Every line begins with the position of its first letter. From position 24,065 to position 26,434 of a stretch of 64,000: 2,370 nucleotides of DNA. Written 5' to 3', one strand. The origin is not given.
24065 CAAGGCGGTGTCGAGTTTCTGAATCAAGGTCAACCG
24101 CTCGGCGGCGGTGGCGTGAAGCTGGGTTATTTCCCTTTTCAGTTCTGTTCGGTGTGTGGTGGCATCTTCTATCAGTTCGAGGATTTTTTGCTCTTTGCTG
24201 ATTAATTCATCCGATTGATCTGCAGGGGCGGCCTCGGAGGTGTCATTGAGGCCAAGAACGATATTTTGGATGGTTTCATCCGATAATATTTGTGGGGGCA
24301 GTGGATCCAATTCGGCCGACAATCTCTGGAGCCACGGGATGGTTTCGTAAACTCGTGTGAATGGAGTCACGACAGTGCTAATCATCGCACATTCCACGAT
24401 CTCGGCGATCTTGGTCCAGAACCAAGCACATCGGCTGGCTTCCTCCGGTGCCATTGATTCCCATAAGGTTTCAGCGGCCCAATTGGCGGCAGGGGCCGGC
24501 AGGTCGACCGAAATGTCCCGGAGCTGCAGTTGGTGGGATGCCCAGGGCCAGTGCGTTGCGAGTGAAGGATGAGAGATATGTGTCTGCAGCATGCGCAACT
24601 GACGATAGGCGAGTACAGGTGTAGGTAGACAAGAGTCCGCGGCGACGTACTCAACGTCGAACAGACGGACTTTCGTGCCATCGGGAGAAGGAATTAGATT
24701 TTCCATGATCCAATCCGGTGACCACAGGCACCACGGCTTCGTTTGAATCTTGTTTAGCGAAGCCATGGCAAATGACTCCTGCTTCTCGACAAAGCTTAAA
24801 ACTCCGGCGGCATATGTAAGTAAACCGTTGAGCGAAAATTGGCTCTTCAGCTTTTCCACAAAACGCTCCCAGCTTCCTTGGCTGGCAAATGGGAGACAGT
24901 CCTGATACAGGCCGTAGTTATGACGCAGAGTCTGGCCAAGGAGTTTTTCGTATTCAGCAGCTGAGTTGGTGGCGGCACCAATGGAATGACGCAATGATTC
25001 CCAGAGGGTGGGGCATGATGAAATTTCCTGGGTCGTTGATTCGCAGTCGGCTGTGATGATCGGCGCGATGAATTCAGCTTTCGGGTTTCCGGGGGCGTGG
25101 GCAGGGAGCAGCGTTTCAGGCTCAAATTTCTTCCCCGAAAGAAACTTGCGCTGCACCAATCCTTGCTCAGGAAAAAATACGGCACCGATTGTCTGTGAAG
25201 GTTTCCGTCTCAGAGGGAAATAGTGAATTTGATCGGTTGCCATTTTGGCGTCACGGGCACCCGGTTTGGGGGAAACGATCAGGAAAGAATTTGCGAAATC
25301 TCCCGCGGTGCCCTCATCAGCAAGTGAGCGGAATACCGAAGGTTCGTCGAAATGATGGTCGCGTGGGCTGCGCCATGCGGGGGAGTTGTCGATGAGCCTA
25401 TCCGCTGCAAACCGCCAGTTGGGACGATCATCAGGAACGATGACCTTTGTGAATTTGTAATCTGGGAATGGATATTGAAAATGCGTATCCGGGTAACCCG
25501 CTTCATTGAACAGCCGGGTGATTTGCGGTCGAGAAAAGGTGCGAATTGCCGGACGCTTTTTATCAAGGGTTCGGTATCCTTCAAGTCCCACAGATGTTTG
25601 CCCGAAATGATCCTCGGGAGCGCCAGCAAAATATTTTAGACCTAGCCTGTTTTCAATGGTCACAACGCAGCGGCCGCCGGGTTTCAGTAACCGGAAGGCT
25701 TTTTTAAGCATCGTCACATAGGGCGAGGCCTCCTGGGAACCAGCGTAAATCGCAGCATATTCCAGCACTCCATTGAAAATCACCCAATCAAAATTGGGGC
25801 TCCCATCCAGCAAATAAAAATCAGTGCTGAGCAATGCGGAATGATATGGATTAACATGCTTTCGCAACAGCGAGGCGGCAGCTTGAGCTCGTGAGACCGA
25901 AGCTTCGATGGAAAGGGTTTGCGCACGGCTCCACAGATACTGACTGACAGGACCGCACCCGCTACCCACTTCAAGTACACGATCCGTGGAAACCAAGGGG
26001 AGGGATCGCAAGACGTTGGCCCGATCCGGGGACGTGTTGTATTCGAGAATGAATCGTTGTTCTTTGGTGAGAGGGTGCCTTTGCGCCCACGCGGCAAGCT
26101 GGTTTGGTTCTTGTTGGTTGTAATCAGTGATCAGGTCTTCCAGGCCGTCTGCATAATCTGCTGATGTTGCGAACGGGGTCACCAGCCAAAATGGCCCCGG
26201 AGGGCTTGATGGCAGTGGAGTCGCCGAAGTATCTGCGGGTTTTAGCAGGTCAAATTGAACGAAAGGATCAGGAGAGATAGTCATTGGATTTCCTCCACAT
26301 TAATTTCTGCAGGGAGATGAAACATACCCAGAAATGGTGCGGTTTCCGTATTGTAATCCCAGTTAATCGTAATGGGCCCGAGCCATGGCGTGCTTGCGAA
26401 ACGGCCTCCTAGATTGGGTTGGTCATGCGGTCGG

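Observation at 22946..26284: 1112-aa WbdD-like chain terminator (methyltransferase, kinase-like region, coiled coil) fused to a GT2 glycosyltransferase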

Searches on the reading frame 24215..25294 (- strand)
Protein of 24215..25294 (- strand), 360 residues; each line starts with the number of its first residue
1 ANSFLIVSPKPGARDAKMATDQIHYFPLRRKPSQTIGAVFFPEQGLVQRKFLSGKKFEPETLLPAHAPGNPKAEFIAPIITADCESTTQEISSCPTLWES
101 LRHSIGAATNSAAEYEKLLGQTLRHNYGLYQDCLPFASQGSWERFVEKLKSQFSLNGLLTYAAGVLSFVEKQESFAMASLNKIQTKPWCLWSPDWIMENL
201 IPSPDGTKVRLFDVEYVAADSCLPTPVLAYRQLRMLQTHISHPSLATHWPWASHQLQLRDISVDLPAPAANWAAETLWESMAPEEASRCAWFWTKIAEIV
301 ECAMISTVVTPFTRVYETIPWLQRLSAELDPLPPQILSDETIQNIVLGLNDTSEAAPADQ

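Call 47: predict_structure(alignment_id=A2)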
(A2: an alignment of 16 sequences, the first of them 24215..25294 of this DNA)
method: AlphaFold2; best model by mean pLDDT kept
length: 360 residues; sequences in the alignment: 16
mean_pLDDT: 84.9   pTM: 0.85
mean pLDDT of the five models: 84.9, 84.3, 82.2, 65.9, 63.7
residues with pLDDT >= 90: 168; 70-90: 144; 50-70: 36; < 50: 12
segments of 3 or more residues with pLDDT < 50: 1-3, 353-360
pLDDT, mean of each block of 10 residues (from residue 1): 50 55 65 77 86 80 83 89 88 86 90 95 93 93 95 92 96 95 93 87 90 82 95 90 86 91 93 92 93 96 79 83 95 82 80 42
secondary structure, 60 per line:
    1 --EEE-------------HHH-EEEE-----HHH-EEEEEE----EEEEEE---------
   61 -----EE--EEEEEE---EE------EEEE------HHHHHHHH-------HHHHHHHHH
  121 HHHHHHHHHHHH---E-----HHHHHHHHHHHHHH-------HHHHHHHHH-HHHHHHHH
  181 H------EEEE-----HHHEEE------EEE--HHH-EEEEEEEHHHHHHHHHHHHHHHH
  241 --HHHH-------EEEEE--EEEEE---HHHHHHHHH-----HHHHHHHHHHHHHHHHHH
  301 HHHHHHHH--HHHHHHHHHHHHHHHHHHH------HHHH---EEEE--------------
elements in order: E3-5 E23-26 E36-41 E46-51 E70-75 E87-90 H97-104 H112-132 H142-155 H163-171 H173-181 E188-191 E200-202 E209-211 E218-224 H225-240 H243-246 E254-258 E261-265 H269-277 H283-308 H311-329 H336-339 E343-346

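Call 50: fold_search(model_id=the predicted structure, library=pdb)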
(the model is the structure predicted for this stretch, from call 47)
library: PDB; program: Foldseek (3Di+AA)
matches with E <= 10: 839; with E <= 0.001: 1
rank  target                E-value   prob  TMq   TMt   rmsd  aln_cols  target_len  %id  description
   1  2qg7_A                1.5e-04  1.00  0.39  0.38  12.8       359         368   11  Plasmodium vivax ethanolamine kinase Pv091845 (released 2007-07-24)
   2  4feu_E                1.6e-03  1.00  0.31  0.40  10.3       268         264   14  Crystal structure of the aminoglycoside phosphotransferase APH(3')-Ia, with substrate kanamycin and small molecule inh (released 2012-06-20)
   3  9dk2_A                2.8e-03  0.96  0.32  0.34  11.3       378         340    9  Lexapeptide dehydratase complex LxmKY, ATP bound (released 2024-12-04)
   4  3dxp                  3.4e-03  0.99  0.38  0.41   8.7       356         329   12  Crystal structure of a putative aminoglycoside phosphotransferase (reut_a1007) from ralstonia eutropha jmp134 at 2.32 A  (released 2008-08-12)
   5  4gkh_G                3.4e-03  0.93  0.25  0.31  14.1       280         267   13  Crystal structure of the aminoglycoside phosphotransferase APH(3')-Ia, with substrate kanamycin and small molecule inh (released 2012-09-05)
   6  4few_B                5.9e-03  0.97  0.30  0.39   8.2       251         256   15  Crystal structure of the aminoglycoside phosphotransferase APH(3')-Ia, with substrate kanamycin and small molecule inh (released 2012-06-20)
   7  3ats                  7.7e-03  0.97  0.38  0.39  11.2       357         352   10  Crystal structure of Rv3168 (released 2011-08-03)
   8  4gkh_K                1.2e-02  0.77  0.24  0.31  14.3       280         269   13  Crystal structure of the aminoglycoside phosphotransferase APH(3')-Ia, with substrate kanamycin and small molecule inh (released 2012-09-05)
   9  4fev_A                1.3e-02  0.93  0.30  0.37  11.7       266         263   15  Crystal structure of the aminoglycoside phosphotransferase APH(3')-Ia, with substrate kanamycin and small molecule inh (released 2012-06-20)
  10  3csv                  1.4e-02  0.99  0.42  0.46   8.0       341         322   12  Crystal structure of a putative aminoglycoside phosphotransferase (YP_614837.1) from Silicibacter sp. TM1040 at 2.15 A r (released 2008-04-22)
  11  2ckq_B                1.9e-02  0.90  0.36  0.37  10.3       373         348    8  Crystal structure of Human Choline Kinase alpha 2 in complex with Phosphocholine (released 2006-10-04)
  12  8ahd_B                2.6e-02  0.63  0.28  0.29  12.3       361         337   15  The apo structure of the Corramycin phosphotransferase (released 2023-08-16)
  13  2ig7_B                3.9e-02  0.90  0.39  0.41   8.8       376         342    8  Crystal structure of Human Choline Kinase B (released 2006-10-10)
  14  4feu_C                3.9e-02  0.75  0.28  0.35  10.2       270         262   15  Crystal structure of the aminoglycoside phosphotransferase APH(3')-Ia, with substrate kanamycin and small molecule inh (released 2012-06-20)
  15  9qoy_B                4.3e-02  0.72  0.27  0.33   9.9       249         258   12  Pseudomonas aeruginosa APH(3")-IIb - Wild Type (released 2026-04-08)
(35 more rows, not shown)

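Call 64: search_protein_families(library=pfam, proteins=[window:24215-25294:-], max_evalue=10)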
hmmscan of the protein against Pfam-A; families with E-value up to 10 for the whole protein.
window:24215-25294:- (360 aa): 0 families

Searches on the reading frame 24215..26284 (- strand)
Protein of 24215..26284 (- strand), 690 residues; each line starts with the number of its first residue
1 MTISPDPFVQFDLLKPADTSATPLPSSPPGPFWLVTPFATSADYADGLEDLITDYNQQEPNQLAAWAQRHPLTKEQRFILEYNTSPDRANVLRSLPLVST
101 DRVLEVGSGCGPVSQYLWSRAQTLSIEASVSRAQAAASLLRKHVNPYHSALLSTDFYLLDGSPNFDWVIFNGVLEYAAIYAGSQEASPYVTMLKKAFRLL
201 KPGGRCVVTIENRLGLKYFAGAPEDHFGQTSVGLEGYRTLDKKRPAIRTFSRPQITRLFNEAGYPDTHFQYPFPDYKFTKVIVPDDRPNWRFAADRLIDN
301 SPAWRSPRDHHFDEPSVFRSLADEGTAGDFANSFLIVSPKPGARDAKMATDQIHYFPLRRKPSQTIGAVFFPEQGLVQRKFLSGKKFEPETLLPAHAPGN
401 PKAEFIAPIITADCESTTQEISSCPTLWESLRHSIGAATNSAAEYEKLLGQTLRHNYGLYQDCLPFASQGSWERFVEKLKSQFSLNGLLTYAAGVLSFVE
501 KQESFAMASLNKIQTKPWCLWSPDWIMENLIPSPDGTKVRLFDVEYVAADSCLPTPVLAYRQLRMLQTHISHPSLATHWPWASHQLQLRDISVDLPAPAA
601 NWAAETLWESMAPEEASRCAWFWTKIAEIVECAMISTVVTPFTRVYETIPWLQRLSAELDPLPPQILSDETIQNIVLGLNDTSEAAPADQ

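Call 30: search_protein_representatives(protein=window:24215-26284:-)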
Query: 690 residues. Proteins with E-value up to 0.001 (for the whole library): 3699; up to 1e-10: 2541; up to 1e-30: 807. The best 150 are listed.
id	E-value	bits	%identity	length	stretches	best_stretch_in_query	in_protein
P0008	4.5e-280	947.3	63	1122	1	4-672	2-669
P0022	1.6e-214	730.7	50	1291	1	9-687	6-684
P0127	3.2e-71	257.0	48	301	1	10-280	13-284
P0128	3.2e-44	167.8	36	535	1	44-364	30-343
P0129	4.8e-43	163.9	38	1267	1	72-352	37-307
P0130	6.8e-43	163.4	40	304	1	71-337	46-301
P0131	1.4e-42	162.3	37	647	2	31-356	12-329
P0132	1.5e-42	162.3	39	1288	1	81-376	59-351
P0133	2.1e-42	161.7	40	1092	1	78-338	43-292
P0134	2.5e-42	161.5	37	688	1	79-466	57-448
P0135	2.7e-42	161.4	38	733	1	44-378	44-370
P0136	3.5e-42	161.0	36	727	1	41-351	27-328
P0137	4.0e-42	160.8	39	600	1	27-344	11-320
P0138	8.1e-42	159.8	40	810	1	70-340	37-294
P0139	1.4e-41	159.0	34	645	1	21-402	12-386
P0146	1.2e-40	156.0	38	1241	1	33-339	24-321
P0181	2.1e-38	148.6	36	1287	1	81-377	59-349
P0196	7.4e-38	146.7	37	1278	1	81-345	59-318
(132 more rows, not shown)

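Call 32: search_protein_families(library=pfam, proteins=[P0128, P0131, P0134, P0135, P0139, P0129, P0132, P0133, P0146], max_evalue=0.01)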
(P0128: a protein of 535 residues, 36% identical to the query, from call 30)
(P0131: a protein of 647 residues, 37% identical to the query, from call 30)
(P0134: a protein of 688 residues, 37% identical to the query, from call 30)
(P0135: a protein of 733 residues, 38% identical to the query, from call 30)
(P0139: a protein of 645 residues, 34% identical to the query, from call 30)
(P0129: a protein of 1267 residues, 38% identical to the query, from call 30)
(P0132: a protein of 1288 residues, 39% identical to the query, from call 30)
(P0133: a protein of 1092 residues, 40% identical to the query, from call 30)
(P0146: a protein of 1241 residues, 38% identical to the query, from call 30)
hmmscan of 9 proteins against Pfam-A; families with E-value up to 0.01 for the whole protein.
P0128 (535 aa): 8 families
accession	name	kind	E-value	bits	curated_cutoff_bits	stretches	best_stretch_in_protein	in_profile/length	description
PF08242.18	Methyltransf_12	-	6.3e-08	33.7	30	1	88-187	1-98/98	Methyltransferase domain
PF08241.18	Methyltransf_11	-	8.1e-08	33.2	21.2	1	88-189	1-95/95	Methyltransferase domain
PF13649.12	Methyltransf_25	-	2.2e-07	31.9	27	1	87-161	1-78/97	Methyltransferase domain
PF13489.12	Methyltransf_23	-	2.7e-07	30.9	27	1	74-244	12-162/164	Methyltransferase domain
PF13847.12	Methyltransf_31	-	1.2e-05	25.5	27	1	84-193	4-113/145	Methyltransferase domain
PF05401.17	NodS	-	0.00047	20.5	24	1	83-189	43-144/201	Nodulation protein S (NodS)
PF00398.26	RrnaAD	-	0.0019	17.8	24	1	76-145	23-92/263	Ribosomal RNA adenine dimethylase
PF05175.20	MTS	-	0.002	18.3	23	1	75-199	23-148/170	Methyltransferase small domain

P0131 (647 aa): 8 families
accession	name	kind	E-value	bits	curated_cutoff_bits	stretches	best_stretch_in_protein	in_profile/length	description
PF08242.18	Methyltransf_12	-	2.4e-12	47.8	30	1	83-181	1-98/98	Methyltransferase domain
PF08241.18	Methyltransf_11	-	2.7e-11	44.4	21.2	1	83-183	1-95/95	Methyltransferase domain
PF13489.12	Methyltransf_23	-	1.3e-10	41.7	27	1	67-239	10-163/164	Methyltransferase domain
PF13649.12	Methyltransf_25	-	7e-10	39.9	27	1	82-179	1-97/97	Methyltransferase domain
PF13847.12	Methyltransf_31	-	5.3e-05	23.4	27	1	81-184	6-110/145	Methyltransferase domain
PF02353.26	CMAS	-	0.0003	20.7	27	1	70-183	54-164/273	Mycolic acid cyclopropane synthetase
PF01135.25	PCMT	-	0.0054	16.9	20.3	0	68-186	63-174/210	Protein-L-isoaspartate(D-aspartate) O-methyltransferase (PCMT)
PF00398.26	RrnaAD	-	0.0091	15.6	24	0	69-128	21-80/263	Ribosomal RNA adenine dimethylase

P0134 (688 aa): 13 families
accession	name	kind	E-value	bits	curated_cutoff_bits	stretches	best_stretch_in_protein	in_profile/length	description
PF13489.12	Methyltransf_23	-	4.7e-12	46.4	27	1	75-237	20-162/164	Methyltransferase domain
PF08242.18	Methyltransf_12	-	1.1e-10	42.6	30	1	82-180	1-98/98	Methyltransferase domain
PF13649.12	Methyltransf_25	-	2.3e-09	38.2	27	1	81-178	1-97/97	Methyltransferase domain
PF08241.18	Methyltransf_11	-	4.1e-09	37.4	21.2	1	82-182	1-95/95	Methyltransferase domain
PF02353.26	CMAS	-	4.8e-08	33.1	27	1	68-181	53-163/273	Mycolic acid cyclopropane synthetase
PF13847.12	Methyltransf_31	-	5.4e-07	29.8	27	1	77-184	3-111/145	Methyltransferase domain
PF08614.16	ATG16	-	5.8e-07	30.3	33.7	1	552-661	70-168/200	Autophagy protein 16 (ATG16)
PF00398.26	RrnaAD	-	4.5e-06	26.4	24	1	71-138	24-91/263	Ribosomal RNA adenine dimethylase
PF05175.20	MTS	-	0.0004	20.5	23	1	68-190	22-146/170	Methyltransferase small domain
PF25764.1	KIF21A_4th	-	0.0011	19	33.1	1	562-659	49-150/183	KIF21A-like domain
PF07021.18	MetW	-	0.0067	16.5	21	0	76-150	12-85/193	Methionine biosynthesis protein MetW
PF05401.17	NodS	-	0.007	16.7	24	0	79-153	45-119/201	Nodulation protein S (NodS)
PF01135.25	PCMT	-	0.0074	16.5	20.3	0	69-118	65-117/210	Protein-L-isoaspartate(D-aspartate) O-methyltransferase (PCMT)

P0135 (733 aa): 7 families
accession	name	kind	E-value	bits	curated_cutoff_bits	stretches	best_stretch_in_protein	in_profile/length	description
PF08242.18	Methyltransf_12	-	2e-08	35.3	30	1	102-200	1-98/98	Methyltransferase domain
PF08241.18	Methyltransf_11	-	8.3e-07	30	21.2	1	102-202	1-95/95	Methyltransferase domain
PF13489.12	Methyltransf_23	-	3.5e-06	27.3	27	1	94-255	19-160/164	Methyltransferase domain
PF13649.12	Methyltransf_25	-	2.1e-05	25.5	27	1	101-198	1-97/97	Methyltransferase domain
PF02353.26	CMAS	-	6.8e-05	22.8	27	1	90-207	55-169/273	Mycolic acid cyclopropane synthetase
PF05401.17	NodS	-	0.00021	21.6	24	1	96-201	42-143/201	Nodulation protein S (NodS)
PF00398.26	RrnaAD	-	0.0038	16.8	24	1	89-127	22-60/263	Ribosomal RNA adenine dimethylase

P0139 (645 aa): 6 families
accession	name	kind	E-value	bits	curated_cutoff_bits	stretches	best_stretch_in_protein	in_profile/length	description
PF08242.18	Methyltransf_12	-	1.4e-11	45.4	30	1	95-193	1-98/98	Methyltransferase domain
PF13489.12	Methyltransf_23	-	6.6e-09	36.1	27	1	82-247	13-159/164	Methyltransferase domain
PF13649.12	Methyltransf_25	-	4.6e-08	34.1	27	1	94-191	1-97/97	Methyltransferase domain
PF08241.18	Methyltransf_11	-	4.7e-08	34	21.2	1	95-194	1-94/95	Methyltransferase domain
PF08614.16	ATG16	-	0.003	18.2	33.7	1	551-604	72-125/200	Autophagy protein 16 (ATG16)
PF02353.26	CMAS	-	0.0033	17.2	27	1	82-196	54-165/273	Mycolic acid cyclopropane synthetase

P0129 (1267 aa): 10 families
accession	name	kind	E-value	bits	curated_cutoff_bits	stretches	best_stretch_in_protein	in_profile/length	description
PF08242.18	Methyltransf_12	-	1.2e-08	36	30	1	69-168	1-98/98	Methyltransferase domain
PF13847.12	Methyltransf_31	-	2.4e-07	31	27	1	64-171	3-110/145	Methyltransferase domain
PF13649.12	Methyltransf_25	-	2.9e-06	28.3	27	1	68-166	1-97/97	Methyltransferase domain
PF13524.12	Glyco_trans_1_2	-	9.9e-06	26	25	1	907-1004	28-123/144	Glycosyl transferase-like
PF08241.18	Methyltransf_11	-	2.1e-05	25.5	21.2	1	69-169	1-94/95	Methyltransferase domain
PF05401.17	NodS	-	2.3e-05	24.8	24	1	66-140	45-119/201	Nodulation protein S (NodS)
PF05175.20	MTS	-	4.4e-05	23.6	23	1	65-179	32-147/170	Methyltransferase small domain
PF00398.26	RrnaAD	-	5.9e-05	22.7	24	1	55-126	21-92/263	Ribosomal RNA adenine dimethylase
PF01755.23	Glyco_transf_25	-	0.00084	19.7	24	1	1086-1129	68-111/199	Glycosyltransferase family 25 (LPS biosynthesis protein)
PF00891.24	Methyltransf_2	-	0.0013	18.5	22.3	1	54-170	52-164/210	O-methyltransferase domain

P0132 (1288 aa): 15 families
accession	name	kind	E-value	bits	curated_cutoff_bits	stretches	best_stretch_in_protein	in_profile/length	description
PF00535.33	Glycos_transf_2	-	2.1e-47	161.6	23.3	2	746-906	1-167/168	Glycosyl transferase family 2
PF13641.12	Glyco_tranf_2_3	-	1.5e-18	68.1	27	2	745-860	3-120/230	Glycosyltransferase like family 2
PF10111.15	Glyco_tranf_2_2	-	3.1e-16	60.1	27.3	2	746-934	1-206/276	Glycosyltransferase like family 2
PF13489.12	Methyltransf_23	-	1.2e-14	54.8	27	1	64-235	8-159/164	Methyltransferase domain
PF08242.18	Methyltransf_12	-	1.1e-12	49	30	1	82-180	1-98/98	Methyltransferase domain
PF13649.12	Methyltransf_25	-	2.5e-12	47.8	27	1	81-178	1-97/97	Methyltransferase domain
PF08241.18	Methyltransf_11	-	3e-11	44.2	21.2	1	82-182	1-95/95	Methyltransferase domain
PF13632.12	Glyco_trans_2_3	-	4.8e-09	36.8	27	0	1166-1224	66-122/198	Glycosyl transferase family group 2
PF02353.26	CMAS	-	1.2e-07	31.8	27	1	68-182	53-164/273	Mycolic acid cyclopropane synthetase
PF13847.12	Methyltransf_31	-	2.3e-07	31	27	1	75-185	1-112/145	Methyltransferase domain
PF05175.20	MTS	-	4.4e-05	23.6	23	1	67-191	21-147/170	Methyltransferase small domain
PF13712.12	Glyco_tranf_2_5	-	0.00012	22.4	27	1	1064-1215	29-177/210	Glycosyltransferase like family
PF03848.20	TehB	-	0.0003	20.7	20.4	1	60-151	13-106/193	Tellurite resistance protein TehB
PF05401.17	NodS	-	0.00044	20.6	24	1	78-153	44-119/201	Nodulation protein S (NodS)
PF00398.26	RrnaAD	-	0.00055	19.5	24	1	73-139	26-92/263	Ribosomal RNA adenine dimethylase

P0133 (1092 aa): 10 families
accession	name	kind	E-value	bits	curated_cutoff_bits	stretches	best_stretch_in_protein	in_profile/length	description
PF00535.33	Glycos_transf_2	-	7.1e-26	91.6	23.3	1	836-1007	1-166/168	Glycosyl transferase family 2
PF13641.12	Glyco_tranf_2_3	-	2.7e-15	57.5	27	1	835-1053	3-218/230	Glycosyltransferase like family 2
PF08242.18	Methyltransf_12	-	1.4e-08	35.8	30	1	69-168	1-98/98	Methyltransferase domain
PF13847.12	Methyltransf_31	-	1.1e-07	32.1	27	1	63-171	2-110/145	Methyltransferase domain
PF08241.18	Methyltransf_11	-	8.6e-07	30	21.2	1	69-170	1-95/95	Methyltransferase domain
PF13649.12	Methyltransf_25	-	3.1e-06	28.2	27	1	68-166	1-97/97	Methyltransferase domain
PF05175.20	MTS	-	0.00015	21.9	23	1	66-178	33-146/170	Methyltransferase small domain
PF13489.12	Methyltransf_23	-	0.0025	18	27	1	62-174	20-120/164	Methyltransferase domain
PF00398.26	RrnaAD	-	0.0042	16.6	24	1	56-126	22-92/263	Ribosomal RNA adenine dimethylase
PF13712.12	Glyco_tranf_2_5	-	0.0063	16.7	27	0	903-1037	42-178/210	Glycosyltransferase like family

P0146 (1241 aa): 11 families
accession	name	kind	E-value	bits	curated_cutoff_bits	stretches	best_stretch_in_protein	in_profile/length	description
PF00535.33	Glycos_transf_2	-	1.4e-48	165.4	23.3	2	735-895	1-167/168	Glycosyl transferase family 2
PF13641.12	Glyco_tranf_2_3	-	6.5e-23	82.4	27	2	988-1214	1-220/230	Glycosyltransferase like family 2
PF10111.15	Glyco_tranf_2_2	-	4.1e-17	63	27.3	2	735-928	1-213/276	Glycosyltransferase like family 2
PF13632.12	Glyco_trans_2_3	-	3e-12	47.2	27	2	1068-1199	1-123/198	Glycosyl transferase family group 2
PF08242.18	Methyltransf_12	-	1.3e-10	42.3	30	1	91-188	1-97/98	Methyltransferase domain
PF13649.12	Methyltransf_25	-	4.8e-09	37.2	27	1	90-187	1-97/97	Methyltransferase domain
PF08241.18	Methyltransf_11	-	5.3e-08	33.8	21.2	1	91-191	1-95/95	Methyltransferase domain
PF13489.12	Methyltransf_23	-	2.7e-06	27.7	27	1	77-238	12-154/164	Methyltransferase domain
PF05891.18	Methyltransf_PK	-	0.00029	20.9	27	1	84-191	53-159/218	AdoMet dependent proline di-methyltransferase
PF00398.26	RrnaAD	-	0.00037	20.1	24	1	77-137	21-81/263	Ribosomal RNA adenine dimethylase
PF13712.12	Glyco_tranf_2_5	-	0.001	19.3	27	1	1050-1111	38-103/210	Glycosyltransferase like family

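Call 33: list_cluster_members(proteins=[P0132, P0181, P0196, P0146, P0134, P0131, P0008, P0009, P0014, P0017])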
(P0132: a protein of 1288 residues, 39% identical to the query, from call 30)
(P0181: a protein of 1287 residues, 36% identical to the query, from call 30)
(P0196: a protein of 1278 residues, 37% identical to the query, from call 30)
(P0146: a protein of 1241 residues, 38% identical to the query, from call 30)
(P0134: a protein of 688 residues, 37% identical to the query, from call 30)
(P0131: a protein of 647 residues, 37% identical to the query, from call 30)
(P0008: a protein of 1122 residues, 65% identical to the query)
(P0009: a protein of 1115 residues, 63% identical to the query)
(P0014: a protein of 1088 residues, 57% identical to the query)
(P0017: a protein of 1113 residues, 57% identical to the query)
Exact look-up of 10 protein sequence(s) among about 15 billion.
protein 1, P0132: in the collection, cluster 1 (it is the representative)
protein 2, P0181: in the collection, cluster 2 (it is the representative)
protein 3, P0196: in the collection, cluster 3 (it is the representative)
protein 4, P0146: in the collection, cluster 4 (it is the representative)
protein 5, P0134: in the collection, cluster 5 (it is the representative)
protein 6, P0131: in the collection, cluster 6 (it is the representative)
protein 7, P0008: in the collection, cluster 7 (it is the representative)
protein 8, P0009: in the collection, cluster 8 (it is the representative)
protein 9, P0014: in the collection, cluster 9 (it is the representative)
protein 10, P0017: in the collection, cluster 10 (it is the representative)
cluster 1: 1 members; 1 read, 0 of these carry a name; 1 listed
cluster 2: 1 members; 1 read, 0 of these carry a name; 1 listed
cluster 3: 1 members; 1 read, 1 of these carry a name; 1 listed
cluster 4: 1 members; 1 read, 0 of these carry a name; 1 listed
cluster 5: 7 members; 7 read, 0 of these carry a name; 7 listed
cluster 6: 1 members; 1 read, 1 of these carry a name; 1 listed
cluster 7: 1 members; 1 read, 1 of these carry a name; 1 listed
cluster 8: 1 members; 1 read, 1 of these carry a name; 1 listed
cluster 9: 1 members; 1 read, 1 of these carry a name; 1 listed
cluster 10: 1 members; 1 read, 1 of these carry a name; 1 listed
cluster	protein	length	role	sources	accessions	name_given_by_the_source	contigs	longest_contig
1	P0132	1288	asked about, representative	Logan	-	-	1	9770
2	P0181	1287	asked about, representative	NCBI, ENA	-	-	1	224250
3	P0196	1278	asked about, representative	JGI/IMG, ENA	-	GT2 family glycosyltransferase/SAM-dependent methyltransferase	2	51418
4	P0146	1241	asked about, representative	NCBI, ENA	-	-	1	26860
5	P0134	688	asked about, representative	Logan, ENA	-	-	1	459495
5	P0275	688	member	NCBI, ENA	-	-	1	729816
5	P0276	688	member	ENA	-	-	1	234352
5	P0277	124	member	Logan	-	-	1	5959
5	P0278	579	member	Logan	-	-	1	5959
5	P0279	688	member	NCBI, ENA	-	-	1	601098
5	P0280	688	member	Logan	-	-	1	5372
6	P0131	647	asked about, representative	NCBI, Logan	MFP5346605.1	MAG: methyltransferase [Actinomycetes bacterium]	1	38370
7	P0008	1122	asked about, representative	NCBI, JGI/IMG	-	GT2 family glycosyltransferase/SAM-dependent methyltransferase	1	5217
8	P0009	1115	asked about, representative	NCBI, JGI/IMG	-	SAM-dependent methyltransferase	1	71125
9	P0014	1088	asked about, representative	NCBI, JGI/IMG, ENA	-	GT2 family glycosyltransferase/SAM-dependent methyltransferase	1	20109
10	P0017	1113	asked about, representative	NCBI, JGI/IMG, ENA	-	SAM-dependent methyltransferase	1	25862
